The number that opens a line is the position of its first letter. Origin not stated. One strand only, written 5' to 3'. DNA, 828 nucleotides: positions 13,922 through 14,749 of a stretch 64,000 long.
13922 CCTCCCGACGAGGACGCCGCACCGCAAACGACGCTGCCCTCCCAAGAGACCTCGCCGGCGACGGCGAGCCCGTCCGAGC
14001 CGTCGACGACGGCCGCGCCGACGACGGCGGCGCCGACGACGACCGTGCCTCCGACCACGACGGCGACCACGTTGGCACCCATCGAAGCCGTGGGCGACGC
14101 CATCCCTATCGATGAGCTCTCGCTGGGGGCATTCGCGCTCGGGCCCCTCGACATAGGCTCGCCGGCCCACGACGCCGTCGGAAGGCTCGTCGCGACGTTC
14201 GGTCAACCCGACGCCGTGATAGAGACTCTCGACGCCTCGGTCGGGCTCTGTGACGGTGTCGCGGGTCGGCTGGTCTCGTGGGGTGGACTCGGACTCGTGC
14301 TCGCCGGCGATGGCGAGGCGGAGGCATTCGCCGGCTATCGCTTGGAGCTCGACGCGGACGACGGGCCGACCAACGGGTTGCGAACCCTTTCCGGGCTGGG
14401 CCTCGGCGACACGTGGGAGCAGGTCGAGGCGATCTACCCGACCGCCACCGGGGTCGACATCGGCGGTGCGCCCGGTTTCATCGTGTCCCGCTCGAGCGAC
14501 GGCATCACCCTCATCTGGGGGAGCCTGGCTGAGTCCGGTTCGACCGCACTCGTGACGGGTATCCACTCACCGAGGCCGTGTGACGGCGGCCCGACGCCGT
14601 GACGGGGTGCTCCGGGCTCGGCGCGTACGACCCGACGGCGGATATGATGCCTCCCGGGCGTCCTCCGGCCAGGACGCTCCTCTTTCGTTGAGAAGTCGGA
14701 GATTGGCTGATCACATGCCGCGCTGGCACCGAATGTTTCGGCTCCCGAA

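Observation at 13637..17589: LCP-fusion gene flanked on both sides by paralogous Thr-linker membrane proteins sharing an unassigned C-terminal domain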

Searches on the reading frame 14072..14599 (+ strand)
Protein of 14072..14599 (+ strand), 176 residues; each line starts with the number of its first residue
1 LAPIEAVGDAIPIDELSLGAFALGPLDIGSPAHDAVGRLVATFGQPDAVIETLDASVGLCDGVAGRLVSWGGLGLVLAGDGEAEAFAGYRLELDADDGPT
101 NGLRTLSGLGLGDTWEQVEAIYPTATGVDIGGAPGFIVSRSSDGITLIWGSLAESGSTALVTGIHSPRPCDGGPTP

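Call 6: search_solved_structures(query=window:14072-14599:+, max_evalue=10)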
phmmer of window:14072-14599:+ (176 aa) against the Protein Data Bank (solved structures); distinct sequences matched with E-value up to 10: 6.
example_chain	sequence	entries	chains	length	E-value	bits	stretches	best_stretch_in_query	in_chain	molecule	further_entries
2c0l_A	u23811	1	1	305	0.1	15.7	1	11-104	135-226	PEROXISOMAL TARGETING SIGNAL 1 RECEPTOR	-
2c0m_A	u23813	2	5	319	0.11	15.5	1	12-104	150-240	PEROXISOMAL TARGETING SIGNAL 1 RECEPTOR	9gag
2j9q_A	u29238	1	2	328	0.12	15.5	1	12-104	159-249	PEROXISOMAL TARGETING SIGNAL 1 RECEPTOR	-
3r9a_B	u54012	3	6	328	0.12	15.5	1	12-104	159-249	Peroxisomal targeting signal 1 receptor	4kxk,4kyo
1fch_A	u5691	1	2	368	0.16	15.1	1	12-103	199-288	PEROXISOMAL TARGETING SIGNAL 1 RECEPTOR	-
7zcu_S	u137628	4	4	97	0.33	14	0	68-93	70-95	PucA-LH2-gamma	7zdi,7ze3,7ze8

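Call 7: find_homologous_proteins(query=window:14072-14599:+)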
Query window:14072-14599:+ (176 aa): 11 proteins with E <= 0.001 among 863 candidates.
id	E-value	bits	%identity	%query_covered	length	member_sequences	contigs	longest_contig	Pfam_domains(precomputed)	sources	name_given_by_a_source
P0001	6.7e-38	148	49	97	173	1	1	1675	-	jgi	jgi:hypothetical protein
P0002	1.0e-37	148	49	97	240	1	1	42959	-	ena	-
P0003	1.0e-37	148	46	99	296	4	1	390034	-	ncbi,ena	-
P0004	6.1e-37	145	47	99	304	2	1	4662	-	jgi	jgi:hypothetical protein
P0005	1.3e-34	138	47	97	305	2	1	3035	-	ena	-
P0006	6.3e-32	129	45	96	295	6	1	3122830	-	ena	-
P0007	7.2e-31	125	44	94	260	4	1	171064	-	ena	-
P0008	7.2e-29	119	43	96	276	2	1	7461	-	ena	-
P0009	1.9e-27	114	44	90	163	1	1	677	-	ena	-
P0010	2.5e-27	114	41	93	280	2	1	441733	-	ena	-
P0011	2.4e-16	78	39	95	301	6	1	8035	-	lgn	-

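Call 10: find_encoding_contigs(protein=P0006, flank=8000, max_places=2)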
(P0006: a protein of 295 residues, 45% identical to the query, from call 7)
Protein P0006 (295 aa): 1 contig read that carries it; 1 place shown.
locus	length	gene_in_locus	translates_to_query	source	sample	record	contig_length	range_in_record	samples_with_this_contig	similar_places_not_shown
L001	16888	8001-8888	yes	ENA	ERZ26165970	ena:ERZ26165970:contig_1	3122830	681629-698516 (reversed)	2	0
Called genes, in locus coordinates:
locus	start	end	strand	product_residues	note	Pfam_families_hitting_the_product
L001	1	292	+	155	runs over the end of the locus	-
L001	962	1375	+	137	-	PF03641:Lysine_decarbox, PF18306:LDcluster4 (weak)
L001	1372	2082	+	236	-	PF01935:DUF87 (weak)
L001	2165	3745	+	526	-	-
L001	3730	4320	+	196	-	-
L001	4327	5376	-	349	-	PF00140:Sigma70_r1_2, PF04542:Sigma70_r2, PF04539:Sigma70_r3, PF04545:Sigma70_r4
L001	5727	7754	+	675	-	PF03190:Thioredox_DsbH, PF13899:Thioredoxin_7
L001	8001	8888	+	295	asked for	-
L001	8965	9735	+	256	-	-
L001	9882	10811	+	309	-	-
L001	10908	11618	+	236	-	-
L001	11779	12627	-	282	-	PF09678:Caa3_CtaG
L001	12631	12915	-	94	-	PF03626:COX4_pro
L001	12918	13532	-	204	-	PF00510:COX3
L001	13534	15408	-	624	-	PF00115:COX1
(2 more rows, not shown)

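Call 11: find_encoding_contigs(protein=P0003, flank=8000, max_places=2)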
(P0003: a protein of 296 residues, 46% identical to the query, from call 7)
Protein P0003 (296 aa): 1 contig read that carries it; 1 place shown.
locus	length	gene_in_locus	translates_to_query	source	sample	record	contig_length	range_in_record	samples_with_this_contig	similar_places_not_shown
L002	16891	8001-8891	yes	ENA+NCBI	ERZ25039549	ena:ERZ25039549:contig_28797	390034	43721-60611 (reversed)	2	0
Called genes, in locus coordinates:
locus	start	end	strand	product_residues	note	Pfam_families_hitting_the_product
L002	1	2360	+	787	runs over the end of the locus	PF01935:DUF87 (faint)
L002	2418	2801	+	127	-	-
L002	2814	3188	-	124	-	PF00571:CBS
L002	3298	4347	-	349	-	PF00140:Sigma70_r1_2, PF04542:Sigma70_r2, PF04539:Sigma70_r3, PF04545:Sigma70_r4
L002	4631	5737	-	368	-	PF00149:Metallophos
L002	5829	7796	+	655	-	PF03190:Thioredox_DsbH, PF13899:Thioredoxin_7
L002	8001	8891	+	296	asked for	-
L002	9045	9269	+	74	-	-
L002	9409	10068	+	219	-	PF01656:CbiA, PF10609:ParA (weak)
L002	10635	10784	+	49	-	-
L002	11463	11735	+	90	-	-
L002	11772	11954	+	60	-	-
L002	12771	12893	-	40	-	-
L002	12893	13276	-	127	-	PF09678:Caa3_CtaG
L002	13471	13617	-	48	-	-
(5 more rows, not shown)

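Call 16: find_related_loci(query=A1, collection=genome_contigs, flank=6000)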
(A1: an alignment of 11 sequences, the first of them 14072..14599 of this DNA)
Query A1 (176 aa) in genome_contigs; peptide patterns used: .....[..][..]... (x = any residue, [..] = any of these).
56 stretches matched a pattern; 48 encode a relative of the query (tblastn E <= 1e-3); 47 distinct loci.
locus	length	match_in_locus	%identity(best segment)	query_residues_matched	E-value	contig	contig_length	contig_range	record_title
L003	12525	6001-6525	49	1-176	1e-45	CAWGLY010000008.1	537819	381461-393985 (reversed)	MAG: uncultured Acidimicrobiia bacterium isolate MFD09779.bin.1.356 genome assembly, contig: contig_8795, whole genome s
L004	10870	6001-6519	48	1-174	2e-43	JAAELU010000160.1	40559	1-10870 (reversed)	MAG: bacterium isolate Bpl_13 BplG_CONTIG1085760, whole genome shotgun sequence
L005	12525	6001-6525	46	1-175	4e-42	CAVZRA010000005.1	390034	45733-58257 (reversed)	MAG: uncultured bacterium isolate MFD05684.bin.2.41 genome assembly, contig: contig_28797, whole genome shotgun sequence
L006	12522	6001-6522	45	1-174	4e-42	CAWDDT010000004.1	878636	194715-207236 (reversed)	MAG: uncultured bacterium isolate MFD05684.bin.2.275 genome assembly, contig: contig_35379, whole genome shotgun sequenc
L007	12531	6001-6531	49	1-174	2e-41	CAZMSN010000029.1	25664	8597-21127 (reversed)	MAG TPA_asm: uncultured Acidimicrobiaceae bacterium isolate binchicken_co89_470 genome assembly, contig: NODE_3039_lengt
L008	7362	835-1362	48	1-174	9e-41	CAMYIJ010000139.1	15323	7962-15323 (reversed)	MAG: uncultured Acidimicrobiaceae bacterium isolate FCS_M_Acidobacteriota_17 genome assembly, contig: scaffold_12949, wh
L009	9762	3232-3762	47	3-174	1e-40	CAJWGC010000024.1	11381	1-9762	MAG TPA_asm: uncultured Acidimicrobiia bacterium isolate ERR599156_bin.159_MetaBAT_v2.12.1_MAG genome assembly, contig:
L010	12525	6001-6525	45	1-176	2e-40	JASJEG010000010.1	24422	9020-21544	MAG: Acidimicrobiia bacterium isolate MO_207.B6 MO_207.c_172, whole genome shotgun sequence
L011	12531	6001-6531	45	1-174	2e-39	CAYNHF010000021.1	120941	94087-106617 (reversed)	MAG TPA_asm: uncultured Acidimicrobiaceae bacterium isolate binchicken_co231_36 genome assembly, contig: k141_772774, wh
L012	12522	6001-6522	46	1-174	7e-39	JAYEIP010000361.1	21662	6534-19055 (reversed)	MAG: Actinomycetota bacterium isolate MAG188 MAG188_361, whole genome shotgun sequence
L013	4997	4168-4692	44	1-175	6e-39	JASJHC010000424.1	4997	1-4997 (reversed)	MAG: Acidimicrobiia bacterium isolate ChS5.bin.13 ChesSed_k141_160147, whole genome shotgun sequence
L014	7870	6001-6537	46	1-176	6e-39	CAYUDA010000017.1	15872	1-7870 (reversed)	MAG TPA_asm: uncultured Acidimicrobiaceae bacterium isolate SRP185410_co2_234 genome assembly, contig: NODE_4545_length_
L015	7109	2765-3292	47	1-174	2e-38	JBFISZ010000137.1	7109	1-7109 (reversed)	MAG: Acidimicrobiia bacterium isolate Mix_sand13.2021.11.D.85 k141_3988532_length_7109_cov_9.0000, whole genome shotgun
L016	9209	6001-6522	45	1-174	2e-38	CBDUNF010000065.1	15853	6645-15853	MAG TPA_asm: uncultured bacterium isolate SRR22808118_binner23_Refined_49 genome assembly, contig: ERZ25043431.2697, who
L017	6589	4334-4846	45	5-176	8e-38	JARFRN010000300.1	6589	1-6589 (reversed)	MAG: Acidimicrobiia bacterium isolate MAG_Ve_Sed_51 k141_3214870, whole genome shotgun sequence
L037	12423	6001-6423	45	35-174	3e-27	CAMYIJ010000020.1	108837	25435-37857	MAG: uncultured Acidimicrobiaceae bacterium isolate FCS_M_Acidobacteriota_17 genome assembly, contig: scaffold_703, whol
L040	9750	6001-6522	38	4-170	4e-26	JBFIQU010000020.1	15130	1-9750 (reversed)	MAG: Acidimicrobiia bacterium isolate Mix_sand12.2021.10.Z.98 k141_1014614_length_15130_cov_17.6785, whole genome shotgu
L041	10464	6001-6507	35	4-173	6e-24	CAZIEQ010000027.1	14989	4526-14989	MAG TPA_asm: uncultured Acidimicrobiia bacterium isolate binchicken_co275_88 genome assembly, contig: NODE_5658_length_1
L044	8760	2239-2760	40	8-170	2e-22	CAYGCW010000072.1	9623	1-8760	MAG TPA_asm: uncultured Acidimicrobiia bacterium isolate ERP108616_co2_208 genome assembly, contig: NODE_13493_length_96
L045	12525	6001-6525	37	3-170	8e-22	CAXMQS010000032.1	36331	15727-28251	MAG: uncultured Acidimicrobiia bacterium isolate 10C-St20-MC-01_bin.7.orig genome assembly, contig: k141_2649540, whole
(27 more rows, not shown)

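Call 19: predict_structure(alignment_id=A1)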
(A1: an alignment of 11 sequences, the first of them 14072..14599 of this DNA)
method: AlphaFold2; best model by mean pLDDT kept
length: 176 residues; sequences in the alignment: 11
mean_pLDDT: 91.0   pTM: 0.87
mean pLDDT of the five models: 91.0, 89.8, 74.3, 68.0, 65.7
residues with pLDDT >= 90: 124; 70-90: 47; 50-70: 4; < 50: 1
segments of 3 or more residues with pLDDT < 50: none
pLDDT, mean of each block of 10 residues (from residue 1): 93 94 95 96 94 81 92 94 92 81 93 96 93 91 91 92 92 67
secondary structure, 60 per line:
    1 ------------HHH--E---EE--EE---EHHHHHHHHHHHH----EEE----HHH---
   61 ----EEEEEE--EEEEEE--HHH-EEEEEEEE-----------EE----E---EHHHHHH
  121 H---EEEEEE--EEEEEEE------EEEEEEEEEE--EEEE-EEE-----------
elements in order: H32-43 E48-50 E65-70 E73-78 E85-92 H115-121 E125-130 E133-139 E146-155 E158-161 E163-165

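Call 21: search_protein_representatives(alignment_id=A1)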
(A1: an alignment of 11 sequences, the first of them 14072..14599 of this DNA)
Query: 11 sequences, 180 profile positions. Proteins with E-value up to 0.001 (for the whole library): 437; up to 1e-10: 151; up to 1e-30: 109. The best 150 are listed.
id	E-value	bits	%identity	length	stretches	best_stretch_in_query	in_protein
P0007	6.9e-72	257.2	-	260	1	2-179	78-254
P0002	3.3e-68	245.2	-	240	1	2-178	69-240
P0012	2.1e-64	232.8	-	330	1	2-179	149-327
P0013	5.2e-64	231.6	-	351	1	2-178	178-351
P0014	2.8e-62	225.9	-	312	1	1-179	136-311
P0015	4.9e-62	225.1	-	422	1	1-179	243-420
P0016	1.5e-61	223.6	-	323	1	2-179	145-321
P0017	9.3e-61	221.0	-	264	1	7-179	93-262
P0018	1.4e-60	220.4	-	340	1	2-178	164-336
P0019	1.7e-58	213.6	-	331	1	1-179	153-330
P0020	2.0e-58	213.4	-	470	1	1-179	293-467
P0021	5.3e-58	212.0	-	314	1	2-179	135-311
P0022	1.4e-57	210.6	-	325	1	2-179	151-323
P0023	6.8e-57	208.4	-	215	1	1-179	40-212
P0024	8.3e-57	208.1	-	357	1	2-179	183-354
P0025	2.7e-56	206.4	-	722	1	2-179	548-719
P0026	8.3e-56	204.8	-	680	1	2-179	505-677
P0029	1.2e-54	201.1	-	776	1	2-178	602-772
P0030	1.2e-54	201.1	-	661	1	2-179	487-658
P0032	2.4e-54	200.1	-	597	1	2-179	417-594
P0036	1.7e-53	197.3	-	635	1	2-179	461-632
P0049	4.9e-47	176.3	-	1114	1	7-179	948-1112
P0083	6.4e-40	153.1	-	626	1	2-178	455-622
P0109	2.2e-34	135.0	-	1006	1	7-177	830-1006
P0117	2.0e-31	125.4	-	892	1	7-177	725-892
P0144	6.7e-14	68.3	-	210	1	10-168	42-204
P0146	3.3e-13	66.0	-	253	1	16-174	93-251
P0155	2.4e-11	60.0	-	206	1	13-176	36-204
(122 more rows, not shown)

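Call 22: search_protein_families(library=pfam, proteins=[P0025, P0026, P0029, P0030, P0032, P0036, P0049, P0109, P0117, P0083], max_evalue=0.001)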
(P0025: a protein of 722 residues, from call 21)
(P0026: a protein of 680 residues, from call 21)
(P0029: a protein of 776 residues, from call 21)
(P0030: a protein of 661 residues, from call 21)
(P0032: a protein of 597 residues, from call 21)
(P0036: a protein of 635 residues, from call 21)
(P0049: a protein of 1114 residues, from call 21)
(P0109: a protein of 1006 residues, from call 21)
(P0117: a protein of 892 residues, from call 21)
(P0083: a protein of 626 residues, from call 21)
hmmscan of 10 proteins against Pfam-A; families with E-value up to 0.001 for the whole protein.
P0025 (722 aa): 0 families

P0026 (680 aa): 0 families

P0029 (776 aa): 0 families

P0030 (661 aa): 0 families

P0032 (597 aa): 1 family
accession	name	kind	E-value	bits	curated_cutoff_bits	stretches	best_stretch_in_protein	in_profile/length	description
PF21827.1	New_glue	-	0.00093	19.3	31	0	355-415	7-61/94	New glue protein family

P0036 (635 aa): 0 families

P0049 (1114 aa): 6 families
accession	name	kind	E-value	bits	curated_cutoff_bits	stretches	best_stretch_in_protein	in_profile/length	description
PF00072.30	Response_reg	-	1.1e-23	83.9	30.2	1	16-126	1-110/111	Response regulator receiver domain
PF13641.12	Glyco_tranf_2_3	-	2.2e-22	80.7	27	1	387-611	3-230/230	Glycosyltransferase like family 2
PF13632.12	Glyco_trans_2_3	-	7.4e-15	55.7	27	1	475-663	4-197/198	Glycosyl transferase family group 2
PF00535.33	Glycos_transf_2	-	1.2e-12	48.5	23.3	1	388-531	1-138/168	Glycosyl transferase family 2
PF13506.12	Glyco_transf_21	-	6.3e-08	32.7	21.7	1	454-609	15-173/174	Glycosyl transferase family 21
PF00990.26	GGDEF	-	5.2e-06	26.8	23.8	1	153-289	19-157/161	Diguanylate cyclase, GGDEF domain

P0109 (1006 aa): 8 families
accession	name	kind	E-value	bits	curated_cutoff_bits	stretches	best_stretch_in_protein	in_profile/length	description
PF13620.12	CarboxypepD_reg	-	3.6e-27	95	32.3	4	751-828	2-81/82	Carboxypeptidase regulatory-like domain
PF13715.12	CarbopepD_reg_2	-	4.2e-17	62.4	32.2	0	752-829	2-77/88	CarboxypepD_reg-like domain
PF17210.9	SdrD_B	-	3.6e-10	40.5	29.7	1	763-813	24-73/112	SdrD B-like domain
PF09430.16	EMC7_beta-sandw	-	6.6e-07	30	26.6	0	603-656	20-73/122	ER membrane protein complex subunit 7, beta-sandwich domain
PF17802.7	SpaA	-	1e-06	29.2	23.1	0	760-802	13-57/91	Prealbumin-like fold domain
PF08308.17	PEGA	-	8.6e-06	26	20.8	0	617-644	30-57/71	PEGA domain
PF14686.12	fn3_3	-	6.4e-05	23.1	24.4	0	608-645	31-70/75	Polysaccharide lyase family 4, domain II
PF22902.2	NOMO1-like_9th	-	0.00012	22.2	27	0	673-721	12-62/75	BOS complex subunit NOMO1-like, beta sandwich domain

P0117 (892 aa): 8 families
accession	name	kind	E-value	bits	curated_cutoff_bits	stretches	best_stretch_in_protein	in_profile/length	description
PF13620.12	CarboxypepD_reg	-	1.8e-44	150.4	32.3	4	460-532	2-76/82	Carboxypeptidase regulatory-like domain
PF13715.12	CarbopepD_reg_2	-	2.4e-17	63.2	32.2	1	460-528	1-67/88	CarboxypepD_reg-like domain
PF17210.9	SdrD_B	-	1.7e-14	54.4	29.7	0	649-700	17-67/112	SdrD B-like domain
PF22902.2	NOMO1-like_9th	-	8.3e-10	38.8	27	0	470-510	11-54/75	BOS complex subunit NOMO1-like, beta sandwich domain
PF25020.1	TTR_TEN1-4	-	2.5e-08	34.2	27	0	460-526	9-74/86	Teneurin TTR-like domain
PF17802.7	SpaA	-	1.7e-06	28.5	23.1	0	465-527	8-76/91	Prealbumin-like fold domain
PF11974.14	bMG3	-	3.6e-05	24.1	34.9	0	651-690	23-62/103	Bacterial alpha-2-macroglobulin MG3 domain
PF02369.22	Big_1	-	0.00025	21.5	34.9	0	644-701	21-82/93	Bacterial Ig-like domain (group 1)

P0083 (626 aa): 1 family
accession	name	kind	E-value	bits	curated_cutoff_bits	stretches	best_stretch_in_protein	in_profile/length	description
PF21827.1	New_glue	-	0.00048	20.3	31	1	395-454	6-62/94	New glue protein family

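Call 23: fold_search(model_id=the predicted structure, library=pdb)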
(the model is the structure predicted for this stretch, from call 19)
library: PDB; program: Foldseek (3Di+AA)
matches with E <= 10: 685; with E <= 0.001: 0
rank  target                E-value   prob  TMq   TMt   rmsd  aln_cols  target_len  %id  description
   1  9j9w_A                2.1e-02  0.90  0.26  0.29  11.1       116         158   16  A broad-spectrum anti-fungal effector dictates bacterial-fungal interkingdom interactions (released 2025-10-22)
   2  4ifa                  2.2e-02  0.95  0.40  0.26   8.9       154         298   12  1.5 Angstrom resolution crystal structure of an extracellular protein containing a SCP domain from Bacillus anthracis st (released 2012-12-26)
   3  6e8a_B                1.7e-01  0.11  0.16  0.18  11.0       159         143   13  Crystal structure of DcrB from Salmonella enterica at 1.92 Angstroms resolution (released 2018-10-31)
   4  5zx9                  3.2e-01  0.20  0.24  0.25   7.0       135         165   16  Crystal structure of apo form fibronectin-binding protein Apa from Mycobacterium tuberculosis (released 2019-05-29)
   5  4a09_A                4.0e-01  0.18  0.19  0.04  14.3       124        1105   10  Structure of hsDDB1-drDDB2 bound to a 15 bp CPD-duplex (purine at D-1 position) at 3.1 A resolution (CPD 2) (released 2011-11-30)
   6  1dzj_A                4.2e-01  0.06  0.14  0.16  13.9       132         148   11  Porcine Odorant Binding Protein Complexed with 2-amino-4-butyl-5-propylselenazole (released 2000-12-06)
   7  3ei1_A                4.7e-01  0.33  0.22  0.04  13.8       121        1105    7  Structure of hsDDB1-drDDB2 bound to a 14 bp 6-4 photoproduct containing DNA-duplex (released 2009-01-20)
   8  1ab0                  4.7e-01  0.06  0.15  0.18  12.3       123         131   11  C1G/V32D/F57H MUTANT OF MURINE ADIPOCYTE LIPID BINDING PROTEIN AT PH 4.5 (released 1997-06-16)
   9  6fvl_C                4.9e-01  0.06  0.13  0.07  13.7       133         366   14  DNA polymerase sliding clamp from Escherichia coli with bound P7 peptide (released 2019-04-10)
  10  9fd2_b                5.2e-01  0.23  0.22  0.06  13.4       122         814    7  Structure of Pol II-TC-NER-STK19 complex (released 2024-11-13)
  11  4ovh_A                5.2e-01  0.06  0.13  0.07  14.0       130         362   15  E. coli sliding clamp in complex with (R)-6-bromo-9-(2-(carboxymethylamino)-2-oxoethyl)-2,3,4,9-tetrahydro-1H-carbazol (released 2014-03-05)
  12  7lps_G                5.5e-01  0.18  0.19  0.05  14.4       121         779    8  Crystal structure of DDB1-CRBN-ALV1 complex bound to Helios (IKZF2 ZF2) (released 2021-06-02)
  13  3uid_B                5.5e-01  0.09  0.15  0.17  12.2       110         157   13  Crystal Structure of Protein Ms6760 from Mycobacterium smegmatis (released 2011-11-23)
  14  1jql_A                6.2e-01  0.05  0.13  0.08  14.3       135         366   16  Mechanism of Processivity Clamp Opening by the Delta Subunit Wrench of the Clamp Loader Complex of E. coli DNA Polymer (released 2001-09-26)
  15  5vba_A                6.2e-01  0.05  0.17  0.09  16.1       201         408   11  Structure of EspG1 chaperone from the type VII (ESX-1) secretion system determined with the assistance of N-terminal T (released 2017-07-05)
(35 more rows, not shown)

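Call 26: search_protein_families(library=pfam, alignment_id=A2, max_evalue=10)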
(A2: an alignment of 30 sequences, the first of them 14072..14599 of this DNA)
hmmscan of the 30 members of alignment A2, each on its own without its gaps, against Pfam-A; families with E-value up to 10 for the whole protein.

A. member 1, window:14072-14599:+ (176 aa): 0 families

B. families by the number of members that match (of 30 scanned): 34 families (the first 25 are shown)
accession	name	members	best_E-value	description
PF21827.1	New_glue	9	0.00012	New glue protein family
PF25706.1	HCMV_UL116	8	0.34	Human cytomegalovirus UL116 protein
PF01456.22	Mucin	5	0.0029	Mucin-like glycoprotein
PF06933.16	SSP160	5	2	Special lobe-specific silk protein SSP160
PF25728.1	US29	4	0.02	Cytomegalovirus US29 protein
PF13248.11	Zn_ribbon_3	2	0.0028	zinc-ribbon domain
PF18912.6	DZR_2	2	0.02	Double zinc ribbon domain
PF12773.13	DZR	2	0.021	Double zinc ribbon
PF05642.16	Sporozoite_P67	2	0.17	Sporozoite P67 surface antigen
PF21823.1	MUCL1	2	1.9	Mucin-like protein 1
PF10571.15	UPF0547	1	0.0018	Uncharacterised protein family UPF0547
PF13240.11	Zn_Ribbon_1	1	0.005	zinc-ribbon domain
PF00428.24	Ribosomal_60s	1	0.0054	60s Acidic ribosomal protein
PF13365.12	Trypsin_2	1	0.011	Trypsin-like peptidase domain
PF22747.2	Zn_ribbon_DUF2089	1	0.043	DUF2089 zinc ribbon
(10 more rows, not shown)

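Call 27: search_solved_structures(query=A1, max_evalue=10)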
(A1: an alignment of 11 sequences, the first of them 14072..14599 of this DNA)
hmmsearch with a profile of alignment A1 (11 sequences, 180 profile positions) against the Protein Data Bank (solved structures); distinct sequences matched with E-value up to 10: 13.
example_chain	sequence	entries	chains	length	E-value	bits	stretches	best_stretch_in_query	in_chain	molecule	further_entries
1we4_A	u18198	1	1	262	0.34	13.8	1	21-57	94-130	Beta-lactamase Toho-1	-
2wyx_A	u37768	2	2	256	0.39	13.6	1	21-57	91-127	BETA-LACTAMSE TOHO-1 | Beta-lactamase Toho-1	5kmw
2zq7_A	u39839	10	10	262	0.39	13.6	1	21-57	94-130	Beta-lactamase Toho-1 | BETA-LACTAMASE CTX-M-97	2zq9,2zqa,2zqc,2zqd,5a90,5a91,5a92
5ksc_A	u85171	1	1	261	0.39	13.6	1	21-57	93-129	Beta-lactamase Toho-1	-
2zq8_A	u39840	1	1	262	0.39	13.6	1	21-57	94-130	Beta-lactamase Toho-1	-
4bd0_A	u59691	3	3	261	0.39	13.6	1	21-57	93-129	BETA-LACTAMASE TOHO-1 | TOHO-1 BETA-LACTAMASE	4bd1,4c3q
6u58_A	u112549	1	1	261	0.39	13.6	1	21-57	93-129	Beta-lactamase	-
2xqz_A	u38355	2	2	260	0.4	13.6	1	21-57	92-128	BETA-LACTAMSE TOHO-1 | TOHO-1 BETA-LACTAMASE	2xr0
1bza_A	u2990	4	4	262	0.41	13.6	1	21-57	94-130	BETA-LACTAMASE | Toho-1 beta-lactamase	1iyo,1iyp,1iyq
4x69_A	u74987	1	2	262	0.41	13.6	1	21-57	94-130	Beta-lactamase Toho-1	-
1iys_A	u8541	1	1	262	0.41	13.6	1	21-57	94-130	BETA-LACTAMASE TOHO-1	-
6c78_A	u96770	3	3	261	0.44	13.5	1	21-57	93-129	Beta-lactamase Toho-1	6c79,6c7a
2jxm_B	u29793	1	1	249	0.67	12.9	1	133-175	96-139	Cytochrome f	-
